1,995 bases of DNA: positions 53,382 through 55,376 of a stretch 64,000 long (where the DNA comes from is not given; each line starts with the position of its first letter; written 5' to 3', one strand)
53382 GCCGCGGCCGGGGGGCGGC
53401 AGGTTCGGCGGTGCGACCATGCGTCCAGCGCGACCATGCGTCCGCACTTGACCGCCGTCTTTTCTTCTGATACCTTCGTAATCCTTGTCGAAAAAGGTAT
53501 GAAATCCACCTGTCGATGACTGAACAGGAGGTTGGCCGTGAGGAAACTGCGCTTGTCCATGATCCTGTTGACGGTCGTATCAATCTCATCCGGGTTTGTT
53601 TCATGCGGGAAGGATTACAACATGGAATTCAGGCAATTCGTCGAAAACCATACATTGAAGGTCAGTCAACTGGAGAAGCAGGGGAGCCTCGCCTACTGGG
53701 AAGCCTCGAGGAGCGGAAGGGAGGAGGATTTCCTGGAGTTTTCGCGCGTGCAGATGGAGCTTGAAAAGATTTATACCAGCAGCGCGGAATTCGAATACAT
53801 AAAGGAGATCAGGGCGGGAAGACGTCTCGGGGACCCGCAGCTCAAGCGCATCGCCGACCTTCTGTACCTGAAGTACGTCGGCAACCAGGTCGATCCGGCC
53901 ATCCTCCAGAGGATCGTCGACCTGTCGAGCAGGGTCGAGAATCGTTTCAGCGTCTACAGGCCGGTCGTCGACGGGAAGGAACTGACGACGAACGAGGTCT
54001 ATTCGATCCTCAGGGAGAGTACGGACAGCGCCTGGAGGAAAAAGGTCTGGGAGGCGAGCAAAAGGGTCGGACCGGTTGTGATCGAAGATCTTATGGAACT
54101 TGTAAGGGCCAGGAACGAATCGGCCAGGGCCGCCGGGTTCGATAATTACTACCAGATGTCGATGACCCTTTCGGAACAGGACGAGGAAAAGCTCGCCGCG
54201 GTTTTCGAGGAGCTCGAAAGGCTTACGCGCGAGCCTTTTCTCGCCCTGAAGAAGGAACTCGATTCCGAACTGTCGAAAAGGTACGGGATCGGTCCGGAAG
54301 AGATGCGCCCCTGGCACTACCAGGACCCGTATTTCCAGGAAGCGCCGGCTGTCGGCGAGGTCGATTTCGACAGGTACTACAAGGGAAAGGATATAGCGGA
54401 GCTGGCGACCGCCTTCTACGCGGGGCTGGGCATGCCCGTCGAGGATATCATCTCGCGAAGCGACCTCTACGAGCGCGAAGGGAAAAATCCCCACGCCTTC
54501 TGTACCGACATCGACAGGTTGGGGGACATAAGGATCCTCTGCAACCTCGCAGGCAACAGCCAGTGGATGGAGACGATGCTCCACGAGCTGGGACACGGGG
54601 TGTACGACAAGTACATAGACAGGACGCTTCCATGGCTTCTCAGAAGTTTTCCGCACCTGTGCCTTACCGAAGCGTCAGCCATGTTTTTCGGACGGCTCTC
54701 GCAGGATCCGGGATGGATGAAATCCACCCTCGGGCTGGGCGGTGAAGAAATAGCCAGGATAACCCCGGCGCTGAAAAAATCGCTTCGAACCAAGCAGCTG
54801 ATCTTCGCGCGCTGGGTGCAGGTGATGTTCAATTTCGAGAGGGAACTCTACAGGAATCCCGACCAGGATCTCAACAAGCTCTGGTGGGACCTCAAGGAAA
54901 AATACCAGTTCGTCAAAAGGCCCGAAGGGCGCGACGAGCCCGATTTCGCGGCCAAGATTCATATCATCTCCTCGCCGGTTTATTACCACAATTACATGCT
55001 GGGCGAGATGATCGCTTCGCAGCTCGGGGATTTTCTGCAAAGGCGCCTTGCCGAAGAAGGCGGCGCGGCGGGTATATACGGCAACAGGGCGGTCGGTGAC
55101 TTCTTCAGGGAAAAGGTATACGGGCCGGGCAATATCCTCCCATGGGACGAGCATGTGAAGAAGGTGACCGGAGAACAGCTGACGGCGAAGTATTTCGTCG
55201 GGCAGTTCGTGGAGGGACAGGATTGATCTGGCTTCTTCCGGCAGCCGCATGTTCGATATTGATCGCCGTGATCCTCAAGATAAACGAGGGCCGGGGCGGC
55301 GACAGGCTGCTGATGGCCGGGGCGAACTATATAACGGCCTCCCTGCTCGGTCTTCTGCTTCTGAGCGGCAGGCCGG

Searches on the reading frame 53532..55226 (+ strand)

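Call 61: search_protein_families(library=pfam, proteins=[window:53532-55226:+], max_evalue=0.0001)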
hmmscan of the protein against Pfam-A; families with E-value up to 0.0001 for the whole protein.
window:53532-55226:+ (564 aa): 3 families
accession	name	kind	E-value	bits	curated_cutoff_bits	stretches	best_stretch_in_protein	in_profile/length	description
PF01401.24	Peptidase_M2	-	1.6e-19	70.5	23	2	282-549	274-550/581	Angiotensin-converting enzyme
PF01432.26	Peptidase_M3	-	2.9e-16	60.3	27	1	160-556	2-452/457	Peptidase family M3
PF02074.21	Peptidase_M32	-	1e-10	41.3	25.1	1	484-557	410-483/489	Carboxypeptidase Taq (M32) metallopeptidase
